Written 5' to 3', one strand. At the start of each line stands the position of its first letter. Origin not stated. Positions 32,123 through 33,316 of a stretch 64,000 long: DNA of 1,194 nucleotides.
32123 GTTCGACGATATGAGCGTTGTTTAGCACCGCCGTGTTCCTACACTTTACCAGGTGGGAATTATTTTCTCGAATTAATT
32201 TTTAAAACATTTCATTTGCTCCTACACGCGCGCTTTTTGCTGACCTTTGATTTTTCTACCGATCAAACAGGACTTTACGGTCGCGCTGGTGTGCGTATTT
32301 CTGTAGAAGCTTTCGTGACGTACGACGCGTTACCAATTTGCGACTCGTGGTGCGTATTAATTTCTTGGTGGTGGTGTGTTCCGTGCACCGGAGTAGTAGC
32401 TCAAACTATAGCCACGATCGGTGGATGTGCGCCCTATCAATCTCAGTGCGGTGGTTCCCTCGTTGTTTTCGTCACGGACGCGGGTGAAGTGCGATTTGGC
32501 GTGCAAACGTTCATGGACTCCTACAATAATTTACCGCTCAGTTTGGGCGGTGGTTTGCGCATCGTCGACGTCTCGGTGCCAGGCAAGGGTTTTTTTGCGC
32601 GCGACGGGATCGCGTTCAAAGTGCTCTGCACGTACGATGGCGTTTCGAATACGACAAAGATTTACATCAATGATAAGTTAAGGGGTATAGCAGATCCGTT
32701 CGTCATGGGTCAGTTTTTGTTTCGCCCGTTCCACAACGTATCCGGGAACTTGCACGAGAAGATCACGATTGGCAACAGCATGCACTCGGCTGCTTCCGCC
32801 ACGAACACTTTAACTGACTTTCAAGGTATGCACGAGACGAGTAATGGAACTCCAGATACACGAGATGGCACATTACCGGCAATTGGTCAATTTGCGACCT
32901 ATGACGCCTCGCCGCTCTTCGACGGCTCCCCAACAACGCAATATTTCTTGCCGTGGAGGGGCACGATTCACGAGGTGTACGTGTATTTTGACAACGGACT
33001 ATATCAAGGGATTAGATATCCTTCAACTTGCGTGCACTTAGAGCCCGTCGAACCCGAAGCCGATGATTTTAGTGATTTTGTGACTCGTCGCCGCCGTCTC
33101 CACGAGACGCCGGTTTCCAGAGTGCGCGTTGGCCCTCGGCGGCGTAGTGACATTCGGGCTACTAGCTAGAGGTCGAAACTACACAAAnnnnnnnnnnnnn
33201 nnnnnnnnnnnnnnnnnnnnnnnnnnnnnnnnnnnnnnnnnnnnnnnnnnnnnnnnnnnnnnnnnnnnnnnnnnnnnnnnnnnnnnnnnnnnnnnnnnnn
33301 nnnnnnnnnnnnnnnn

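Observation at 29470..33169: Two ORF-track ORFs are probably one 5-exon fasciclin gene split by short AT-rich introns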

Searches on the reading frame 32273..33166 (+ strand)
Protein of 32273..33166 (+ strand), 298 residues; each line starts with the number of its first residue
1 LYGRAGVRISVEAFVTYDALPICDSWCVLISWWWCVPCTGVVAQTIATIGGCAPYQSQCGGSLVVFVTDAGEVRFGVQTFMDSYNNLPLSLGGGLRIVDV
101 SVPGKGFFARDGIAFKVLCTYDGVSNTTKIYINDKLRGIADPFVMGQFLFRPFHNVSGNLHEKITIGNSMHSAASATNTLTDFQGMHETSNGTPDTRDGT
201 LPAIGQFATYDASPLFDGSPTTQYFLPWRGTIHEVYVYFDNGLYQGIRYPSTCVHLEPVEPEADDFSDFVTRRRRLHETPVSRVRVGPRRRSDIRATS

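Call 28: find_homologous_proteins(query=window:32273-33166:+)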
Query window:32273-33166:+ (298 aa): 20 proteins with E <= 0.001 among 1072 candidates.
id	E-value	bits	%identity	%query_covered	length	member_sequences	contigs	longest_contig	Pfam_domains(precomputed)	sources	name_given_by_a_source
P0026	6.0e-204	694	99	100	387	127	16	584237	-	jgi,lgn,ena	jgi:hypothetical protein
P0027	1.5e-145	503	71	100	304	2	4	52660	-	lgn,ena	-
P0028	2.0e-144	499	74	97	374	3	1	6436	-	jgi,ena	-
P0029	4.3e-119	416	72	82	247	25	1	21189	-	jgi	-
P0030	6.9e-119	415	71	82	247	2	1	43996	-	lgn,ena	-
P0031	2.1e-99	351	65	77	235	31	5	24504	-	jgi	jgi:hypothetical protein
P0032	1.0e-94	336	65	76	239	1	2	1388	-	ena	-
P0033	6.6e-90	320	69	68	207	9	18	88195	-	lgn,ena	-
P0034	1.3e-87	312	54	85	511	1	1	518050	-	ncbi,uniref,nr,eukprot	ncbi:uncharacterized protein MICPUCDRAFT_54765 [Micromonas pusilla CCMP1545]|uniref:Predicted protei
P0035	9.3e-87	309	54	85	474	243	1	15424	-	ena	-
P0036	2.2e-85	305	53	86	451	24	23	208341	-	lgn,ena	-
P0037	6.4e-85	303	70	65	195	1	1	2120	-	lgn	-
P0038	2.5e-84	301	51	85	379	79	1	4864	-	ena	-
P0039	6.5e-54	202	55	56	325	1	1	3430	-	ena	-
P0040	2.5e-53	200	50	65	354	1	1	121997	-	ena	-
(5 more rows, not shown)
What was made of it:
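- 32271..33169 (+): Exon 6 (899 nt including the TAG stop). It encodes a Cys-rich segment (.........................) and a beta-rich C-terminal domain of uncertain fold, followed by a basic tail. Homologues in call 28.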

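Call 60: predict_structure(alignment_id=A2)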
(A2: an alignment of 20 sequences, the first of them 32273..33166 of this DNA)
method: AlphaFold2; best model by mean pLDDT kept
length: 298 residues; sequences in the alignment: 20
mean_pLDDT: 46.7   pTM: 0.49
mean pLDDT of the five models: 46.7, 40.7, 39.1, 38.5, 38.3
residues with pLDDT >= 90: 0; 70-90: 43; 50-70: 76; < 50: 179
segments of 3 or more residues with pLDDT < 50: 1-6, 51-61, 79-102, 146-224, 241-298
pLDDT, mean of each block of 10 residues (from residue 1): 44 75 60 63 63 39 68 62 33 37 60 79 66 72 48 34 33 24 27 30 30 29 54 66 35 27 35 33 35 39
secondary structure, 60 per line:
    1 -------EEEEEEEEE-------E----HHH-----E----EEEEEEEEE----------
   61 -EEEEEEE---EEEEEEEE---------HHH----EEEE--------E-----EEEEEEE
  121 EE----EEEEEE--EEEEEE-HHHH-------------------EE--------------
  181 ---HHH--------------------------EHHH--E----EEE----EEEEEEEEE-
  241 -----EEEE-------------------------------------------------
elements in order: E8-16 E42-50 E62-68 E72-79 E96-99 E114-122 E127-132 E135-140 H142-145 E224-226 E231-239 E246-249

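Call 61: predict_structure(alignment_id=A3)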
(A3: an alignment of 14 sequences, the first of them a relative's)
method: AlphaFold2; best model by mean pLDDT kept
length: 511 residues; sequences in the alignment: 14
mean_pLDDT: 34.2   pTM: 0.31
mean pLDDT of the five models: 34.2, 32.5, 31.9, 31.6, 29.8
residues with pLDDT >= 90: 0; 70-90: 0; 50-70: 41; < 50: 470
segments of 3 or more residues with pLDDT < 50: 1-189, 196-231, 237-267, 271-287, 293-295, 301-330, 344-352, 362-511
pLDDT, mean of each block of 10 residues (from residue 1): 35 44 43 35 32 30 42 38 36 31 27 29 30 25 25 25 33 34 41 49 28 26 33 47 35 29 45 35 44 52 33 27 37 53 47 51 37 26 22 25 33 31 37 31 26 26 26 32 31 25 32 33
secondary structure, 60 per line:
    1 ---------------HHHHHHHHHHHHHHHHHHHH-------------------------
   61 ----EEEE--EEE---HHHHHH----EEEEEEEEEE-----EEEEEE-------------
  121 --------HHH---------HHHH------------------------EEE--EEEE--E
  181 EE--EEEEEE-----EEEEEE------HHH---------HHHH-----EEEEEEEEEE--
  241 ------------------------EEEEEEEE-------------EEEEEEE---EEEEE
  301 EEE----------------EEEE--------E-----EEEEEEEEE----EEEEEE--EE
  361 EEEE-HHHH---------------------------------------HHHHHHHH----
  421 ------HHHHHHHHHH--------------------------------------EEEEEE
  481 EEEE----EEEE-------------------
elements in order: H16-35 E65-68 E71-73 H77-82 E87-96 E102-107 H141-144 E169-171 E174-177 E180-182 E185-190 E196-201 H220-223 E229-238 E265-272 E286-292 E296-303 E320-323 E338-346 E351-356 E359-364 H366-369 H409-416 H427-436 E475-484 E489-492
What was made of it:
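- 32271..33169 (+): AlphaFold models were poor (calls 60, 61).
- On Laminin G / concanavalin A-like lectin domain (C-terminal region): AlphaFold pLDDT was 46.7 and 34.2, too low for a fold search (calls 60, 61).
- Tried and rejected: Models of exon 6 and of the M. pusilla protein were too poor for fold search (calls 60, 61), so no fold search was run.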

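Call 62: search_solved_structures(query=A2, max_evalue=10)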
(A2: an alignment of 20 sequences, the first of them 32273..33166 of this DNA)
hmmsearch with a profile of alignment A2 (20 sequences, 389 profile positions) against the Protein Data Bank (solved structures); distinct sequences matched with E-value up to 10: 0.
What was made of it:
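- On Laminin G / concanavalin A-like lectin domain (C-terminal region): No PDB profile hit (call 62).
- Tried and rejected: A PDB profile search found nothing (call 62).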

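Call 63: search_protein_families(library=pfam, alignment_id=A2, max_evalue=1)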
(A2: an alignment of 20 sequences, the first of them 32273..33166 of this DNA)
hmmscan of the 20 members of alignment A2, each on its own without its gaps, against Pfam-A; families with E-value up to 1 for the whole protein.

A. member 1, window:32273-33166:+ (298 aa): 0 families

B. families by the number of members that match (of 20 scanned): 5 families
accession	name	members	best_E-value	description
PF13385.13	Laminin_G_3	5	0.043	Concanavalin A-like lectin/glucanases superfamily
PF03545.18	YopE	2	0.13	Yersinia virulence determinant (YopE)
PF12985.13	DUF3869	1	0.2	Domain of unknown function (DUF3869)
PF03022.22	MRJP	1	0.3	Major royal jelly protein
PF16256.10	DUF4911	1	0.3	Domain of unknown function (DUF4911)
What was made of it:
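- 32271..33169 (+): Only a weak Laminin_G_3 hint (5 of 20 members, best E 0.043, call 63).
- On Laminin G / concanavalin A-like lectin domain (C-terminal region): Laminin_G_3 matched in 5 of 20 family members, best E 0.043 (call 63).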

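Call 71: search_protein_representatives(alignment_id=A2)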
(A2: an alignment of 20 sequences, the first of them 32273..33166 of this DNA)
Query: 20 sequences, 389 profile positions. Proteins with E-value up to 0.001 (for the whole library): 60; up to 1e-10: 52; up to 1e-30: 21. The best 60 are listed.
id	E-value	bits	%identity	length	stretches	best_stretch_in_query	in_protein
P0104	1.6e-137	475.3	-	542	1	21-382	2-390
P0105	1.6e-136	472.0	-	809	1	12-386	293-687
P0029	1.0e-135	469.3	-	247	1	137-384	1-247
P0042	2.2e-134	464.9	-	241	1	28-259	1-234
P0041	8.2e-123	426.8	-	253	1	78-303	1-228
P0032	2.3e-97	343.0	-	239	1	187-387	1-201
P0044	9.6e-72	258.7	-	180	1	218-383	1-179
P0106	6.9e-62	226.3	-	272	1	137-384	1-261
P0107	3.2e-57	210.9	-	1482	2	12-384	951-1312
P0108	5.8e-52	193.6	-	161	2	129-191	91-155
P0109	2.8e-49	184.8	-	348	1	34-197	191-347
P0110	1.7e-46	175.6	-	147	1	255-386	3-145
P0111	7.3e-43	163.6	-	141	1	28-128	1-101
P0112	1.4e-41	159.4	-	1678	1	34-265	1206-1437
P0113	2.3e-39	152.1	-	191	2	61-139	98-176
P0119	2.4e-34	135.6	-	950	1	46-281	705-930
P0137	1.1e-15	74.2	-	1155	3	110-265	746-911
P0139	4.1e-15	72.3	-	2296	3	184-281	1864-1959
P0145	3.4e-13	66.0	-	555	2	111-265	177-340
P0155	1.8e-07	47.1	-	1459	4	183-262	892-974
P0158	6.3e-04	35.4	-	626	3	135-263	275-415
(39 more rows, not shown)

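Call 72: search_protein_families(library=pfam, proteins=[P0104, P0105, P0107, P0112, P0119, P0137, P0145, P0155, P0158], max_evalue=0.01)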
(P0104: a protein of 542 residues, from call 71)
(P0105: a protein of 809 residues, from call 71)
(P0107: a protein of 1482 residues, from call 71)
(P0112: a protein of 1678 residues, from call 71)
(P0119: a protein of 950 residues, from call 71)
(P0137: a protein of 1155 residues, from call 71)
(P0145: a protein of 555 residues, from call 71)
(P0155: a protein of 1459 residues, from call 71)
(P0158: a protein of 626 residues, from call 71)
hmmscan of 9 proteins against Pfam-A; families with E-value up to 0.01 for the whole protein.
P0104 (542 aa): 0 families

P0105 (809 aa): 0 families

P0107 (1482 aa): 1 family
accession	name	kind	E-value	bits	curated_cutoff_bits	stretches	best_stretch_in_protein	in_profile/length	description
PF02469.27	Fasciclin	-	1.7e-16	61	22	1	412-552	26-122/123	Fasciclin domain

P0112 (1678 aa): 1 family
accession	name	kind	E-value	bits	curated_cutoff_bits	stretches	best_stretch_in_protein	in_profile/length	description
PF02469.27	Fasciclin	-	2.3e-18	67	22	0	666-693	95-122/123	Fasciclin domain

P0119 (950 aa): 1 family
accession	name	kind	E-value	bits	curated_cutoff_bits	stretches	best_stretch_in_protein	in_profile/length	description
PF02469.27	Fasciclin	-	3.5e-17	63.2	22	2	78-210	2-122/123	Fasciclin domain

P0137 (1155 aa): 1 family
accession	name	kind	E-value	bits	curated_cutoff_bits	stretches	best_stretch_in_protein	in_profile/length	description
PF02469.27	Fasciclin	-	2.1e-19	70.4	22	1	573-729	4-123/123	Fasciclin domain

P0145 (555 aa): 1 family
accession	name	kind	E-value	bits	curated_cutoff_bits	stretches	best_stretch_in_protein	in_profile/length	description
PF02469.27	Fasciclin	-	1.2e-10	42.1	22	1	5-159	6-123/123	Fasciclin domain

P0155 (1459 aa): 1 family
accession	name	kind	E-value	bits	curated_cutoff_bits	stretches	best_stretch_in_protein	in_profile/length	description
PF02469.27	Fasciclin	-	4.7e-15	56.3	22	1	97-242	3-119/123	Fasciclin domain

P0158 (626 aa): 1 family
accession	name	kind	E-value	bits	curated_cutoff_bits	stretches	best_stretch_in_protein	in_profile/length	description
PF02469.27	Fasciclin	-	9.2e-09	36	22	1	108-254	25-123/123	Fasciclin domain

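Call 73: list_cluster_members(proteins=[P0107, P0112, P0119, P0137, P0145, P0155, P0158, P0105, P0104, P0139])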
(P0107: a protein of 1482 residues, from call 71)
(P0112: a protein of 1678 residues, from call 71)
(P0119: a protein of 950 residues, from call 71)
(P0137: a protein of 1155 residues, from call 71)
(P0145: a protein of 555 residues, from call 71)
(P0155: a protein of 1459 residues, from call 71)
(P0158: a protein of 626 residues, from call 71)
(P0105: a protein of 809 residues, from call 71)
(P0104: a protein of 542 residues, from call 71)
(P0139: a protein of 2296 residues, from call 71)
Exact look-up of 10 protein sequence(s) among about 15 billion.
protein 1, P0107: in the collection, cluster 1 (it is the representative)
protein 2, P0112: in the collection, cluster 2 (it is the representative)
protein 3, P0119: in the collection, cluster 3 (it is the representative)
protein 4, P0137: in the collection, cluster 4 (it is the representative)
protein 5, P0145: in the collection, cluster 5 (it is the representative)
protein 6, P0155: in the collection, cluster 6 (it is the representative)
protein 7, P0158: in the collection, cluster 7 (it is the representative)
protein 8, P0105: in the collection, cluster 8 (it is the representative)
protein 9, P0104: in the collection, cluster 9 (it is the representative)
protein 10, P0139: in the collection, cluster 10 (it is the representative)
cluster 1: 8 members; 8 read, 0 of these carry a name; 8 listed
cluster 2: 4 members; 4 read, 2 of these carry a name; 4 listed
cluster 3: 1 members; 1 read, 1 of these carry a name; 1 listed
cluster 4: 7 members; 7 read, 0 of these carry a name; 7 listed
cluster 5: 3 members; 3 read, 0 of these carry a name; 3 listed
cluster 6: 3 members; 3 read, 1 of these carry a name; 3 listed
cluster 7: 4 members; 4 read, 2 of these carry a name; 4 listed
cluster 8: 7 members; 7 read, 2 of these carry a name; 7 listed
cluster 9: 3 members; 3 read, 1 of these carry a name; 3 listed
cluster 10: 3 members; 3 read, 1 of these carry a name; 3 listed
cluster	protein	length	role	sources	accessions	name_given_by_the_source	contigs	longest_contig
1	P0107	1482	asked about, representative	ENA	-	-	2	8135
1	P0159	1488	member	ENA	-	-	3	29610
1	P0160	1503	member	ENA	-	-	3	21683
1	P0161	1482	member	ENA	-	-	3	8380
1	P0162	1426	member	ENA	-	-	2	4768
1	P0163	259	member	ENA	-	-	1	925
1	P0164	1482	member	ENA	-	-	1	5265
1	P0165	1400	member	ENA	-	-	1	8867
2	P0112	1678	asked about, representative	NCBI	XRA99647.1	FAS1 domain-containing protein [Pycnococcus provasolii]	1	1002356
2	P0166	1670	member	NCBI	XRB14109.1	FAS1 domain-containing protein [Pseudoscourfieldia marina]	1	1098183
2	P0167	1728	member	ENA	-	-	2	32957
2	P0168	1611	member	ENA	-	-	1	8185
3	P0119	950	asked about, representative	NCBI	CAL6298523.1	unnamed protein product [Bathycoccus prasinos]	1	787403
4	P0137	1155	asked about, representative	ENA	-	-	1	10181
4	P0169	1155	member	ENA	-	-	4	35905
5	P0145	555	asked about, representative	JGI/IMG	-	-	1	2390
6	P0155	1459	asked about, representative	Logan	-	-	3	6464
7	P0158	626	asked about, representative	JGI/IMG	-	uncharacterized surface protein with fasciclin (FAS1) repeats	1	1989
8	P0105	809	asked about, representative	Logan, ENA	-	-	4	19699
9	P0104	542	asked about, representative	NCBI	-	-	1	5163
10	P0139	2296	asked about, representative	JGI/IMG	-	-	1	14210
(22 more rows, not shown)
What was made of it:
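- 32271..33169 (+): Distant relatives carry this domain C-terminal to FAS1 domains (calls 71-73).
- These include annotated proteins of Pycnococcus, Pseudoscourfieldia, Bathycoccus and Diacronema (calls 71-73).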
